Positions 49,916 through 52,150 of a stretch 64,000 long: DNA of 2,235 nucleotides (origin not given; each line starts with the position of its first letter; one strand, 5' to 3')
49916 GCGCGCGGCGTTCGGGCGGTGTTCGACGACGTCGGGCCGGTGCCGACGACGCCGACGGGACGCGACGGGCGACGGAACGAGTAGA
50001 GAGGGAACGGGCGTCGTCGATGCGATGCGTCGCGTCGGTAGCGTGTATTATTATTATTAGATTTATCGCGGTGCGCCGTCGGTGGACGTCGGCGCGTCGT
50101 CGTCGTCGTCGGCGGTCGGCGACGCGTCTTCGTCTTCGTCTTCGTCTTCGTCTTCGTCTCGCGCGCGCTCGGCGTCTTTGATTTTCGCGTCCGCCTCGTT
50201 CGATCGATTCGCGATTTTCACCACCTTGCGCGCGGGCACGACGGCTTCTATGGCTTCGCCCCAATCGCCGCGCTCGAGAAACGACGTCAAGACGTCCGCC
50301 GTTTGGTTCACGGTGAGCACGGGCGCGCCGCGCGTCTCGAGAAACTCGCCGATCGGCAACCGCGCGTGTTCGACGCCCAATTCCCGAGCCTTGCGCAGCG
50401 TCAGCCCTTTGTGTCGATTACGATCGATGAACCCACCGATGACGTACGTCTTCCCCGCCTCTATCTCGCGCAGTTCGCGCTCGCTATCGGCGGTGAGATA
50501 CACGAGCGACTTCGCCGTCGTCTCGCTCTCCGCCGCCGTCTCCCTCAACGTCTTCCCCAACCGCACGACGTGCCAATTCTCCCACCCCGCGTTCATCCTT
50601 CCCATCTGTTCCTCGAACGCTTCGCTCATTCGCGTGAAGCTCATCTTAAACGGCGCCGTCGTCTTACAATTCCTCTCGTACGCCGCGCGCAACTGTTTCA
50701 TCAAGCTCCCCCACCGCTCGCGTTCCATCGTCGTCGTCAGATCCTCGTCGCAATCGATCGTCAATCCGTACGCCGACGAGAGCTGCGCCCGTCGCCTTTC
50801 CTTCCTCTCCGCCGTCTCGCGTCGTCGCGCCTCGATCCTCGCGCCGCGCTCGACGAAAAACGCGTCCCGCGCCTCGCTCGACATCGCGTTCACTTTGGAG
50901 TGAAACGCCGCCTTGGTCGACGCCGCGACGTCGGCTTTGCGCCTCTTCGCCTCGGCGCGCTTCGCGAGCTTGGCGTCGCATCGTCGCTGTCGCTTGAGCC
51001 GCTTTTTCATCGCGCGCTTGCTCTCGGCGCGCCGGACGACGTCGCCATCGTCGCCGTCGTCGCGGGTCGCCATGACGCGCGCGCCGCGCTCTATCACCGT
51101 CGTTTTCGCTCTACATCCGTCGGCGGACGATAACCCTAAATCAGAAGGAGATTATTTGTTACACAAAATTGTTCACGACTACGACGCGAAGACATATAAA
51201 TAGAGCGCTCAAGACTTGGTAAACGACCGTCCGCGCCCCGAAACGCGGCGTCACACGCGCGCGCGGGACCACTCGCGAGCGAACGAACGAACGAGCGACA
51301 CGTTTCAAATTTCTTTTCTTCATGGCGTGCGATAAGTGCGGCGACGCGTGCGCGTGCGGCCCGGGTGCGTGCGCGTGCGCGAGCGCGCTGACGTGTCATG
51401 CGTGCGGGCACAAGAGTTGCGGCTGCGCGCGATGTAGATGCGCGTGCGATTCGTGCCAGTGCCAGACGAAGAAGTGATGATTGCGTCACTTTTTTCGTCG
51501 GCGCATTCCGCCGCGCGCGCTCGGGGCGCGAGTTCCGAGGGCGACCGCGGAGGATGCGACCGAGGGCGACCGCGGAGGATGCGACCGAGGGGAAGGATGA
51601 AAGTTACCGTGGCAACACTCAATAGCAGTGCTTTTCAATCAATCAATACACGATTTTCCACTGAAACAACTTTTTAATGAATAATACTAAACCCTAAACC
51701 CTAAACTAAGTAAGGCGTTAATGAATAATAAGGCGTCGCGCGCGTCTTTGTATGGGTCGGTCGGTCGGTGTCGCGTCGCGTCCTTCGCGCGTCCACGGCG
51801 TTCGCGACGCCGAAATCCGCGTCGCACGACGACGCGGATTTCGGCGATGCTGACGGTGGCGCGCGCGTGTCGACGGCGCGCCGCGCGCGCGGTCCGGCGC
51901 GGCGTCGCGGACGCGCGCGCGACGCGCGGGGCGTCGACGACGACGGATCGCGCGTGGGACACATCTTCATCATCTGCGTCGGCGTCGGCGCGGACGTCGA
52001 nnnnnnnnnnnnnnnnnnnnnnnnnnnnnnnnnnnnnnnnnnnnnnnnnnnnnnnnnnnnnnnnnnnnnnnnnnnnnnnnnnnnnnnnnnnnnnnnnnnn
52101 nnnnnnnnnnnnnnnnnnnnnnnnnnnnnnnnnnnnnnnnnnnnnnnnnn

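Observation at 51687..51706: Three-unit CCCTAAA telomere-like repeat 140 bp upstream of the mitochondrial HSP90 (TRAP1) gene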

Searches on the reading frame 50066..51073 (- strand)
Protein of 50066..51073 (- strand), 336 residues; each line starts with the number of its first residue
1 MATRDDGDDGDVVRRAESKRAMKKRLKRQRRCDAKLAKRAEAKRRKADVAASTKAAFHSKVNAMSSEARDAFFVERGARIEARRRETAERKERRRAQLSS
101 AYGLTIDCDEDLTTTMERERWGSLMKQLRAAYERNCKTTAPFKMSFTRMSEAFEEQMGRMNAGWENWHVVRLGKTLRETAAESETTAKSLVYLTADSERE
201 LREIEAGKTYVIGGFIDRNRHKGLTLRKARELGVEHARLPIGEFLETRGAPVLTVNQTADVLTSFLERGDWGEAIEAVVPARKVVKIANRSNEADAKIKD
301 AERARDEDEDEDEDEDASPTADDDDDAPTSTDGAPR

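Call 53: search_protein_families(library=pfam, proteins=[window:50066-51073:-], max_evalue=0.01)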
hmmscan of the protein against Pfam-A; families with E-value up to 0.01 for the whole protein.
window:50066-51073:- (336 aa): 2 families
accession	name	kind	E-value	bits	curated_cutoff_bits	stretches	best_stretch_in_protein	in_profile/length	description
PF01746.26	tRNA_m1G_MT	-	5.8e-24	85.3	27.3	1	119-283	7-195/195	tRNA (Guanine-1)-methyltransferase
PF04386.18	SspB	-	0.0018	18.8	27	1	276-331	84-139/156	Stringent starvation protein B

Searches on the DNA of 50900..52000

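Call 63: search_rna_families(source=window, start=50900, end=52000, threshold=evalue, max_evalue=1)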
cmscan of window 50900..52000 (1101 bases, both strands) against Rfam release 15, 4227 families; matches with E-value up to 1: 4.
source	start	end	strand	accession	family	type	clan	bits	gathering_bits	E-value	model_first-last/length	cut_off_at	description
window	51784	51870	+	RF04248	MIR7486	Gene; miRNA;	-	34.6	67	0.00048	1-87/87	no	MIR7486 microRNA precursor family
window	51785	51865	-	RF04248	MIR7486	Gene; miRNA;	-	27.1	67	0.03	1-87/87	no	MIR7486 microRNA precursor family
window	51805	51882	+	RF01521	CC1840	Gene; sRNA;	-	25.9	50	0.44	1-95/95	no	caulobacter sRNA CC1840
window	51930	51989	-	RF01059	mir-598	Gene; miRNA;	-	19.1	69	0.62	1-80/80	no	mir-598 microRNA precursor family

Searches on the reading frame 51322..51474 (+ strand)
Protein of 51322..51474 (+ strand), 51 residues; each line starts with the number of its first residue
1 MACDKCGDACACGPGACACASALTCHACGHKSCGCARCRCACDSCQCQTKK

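Call 29: find_encoding_contigs(protein=window:51322-51474:+, flank=3000, max_places=10)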
Protein window:51322-51474:+ (51 aa): no gene with exactly this product is on record in the collection.

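Call 53: search_protein_families(library=pfam, proteins=[window:51322-51474:+], max_evalue=0.01)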
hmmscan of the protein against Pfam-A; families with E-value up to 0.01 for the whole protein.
window:51322-51474:+ (51 aa): 0 families

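Call 69: find_homologous_proteins(query=window:51322-51474:+, max_evalue=0.001)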
Query window:51322-51474:+: no candidate shares three 5-residue words with the query. No homologue found.

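Call 74: find_related_loci(query=window:51322-51474:+, collection=viral_contigs, flank=3000)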
Query window:51322-51474:+ (51 aa) in viral_contigs; peptide patterns used: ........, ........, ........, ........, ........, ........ (x = any residue, [..] = any of these).
52 stretches matched a pattern, but none encodes a relative of the query by tblastn (E <= 1e-3).
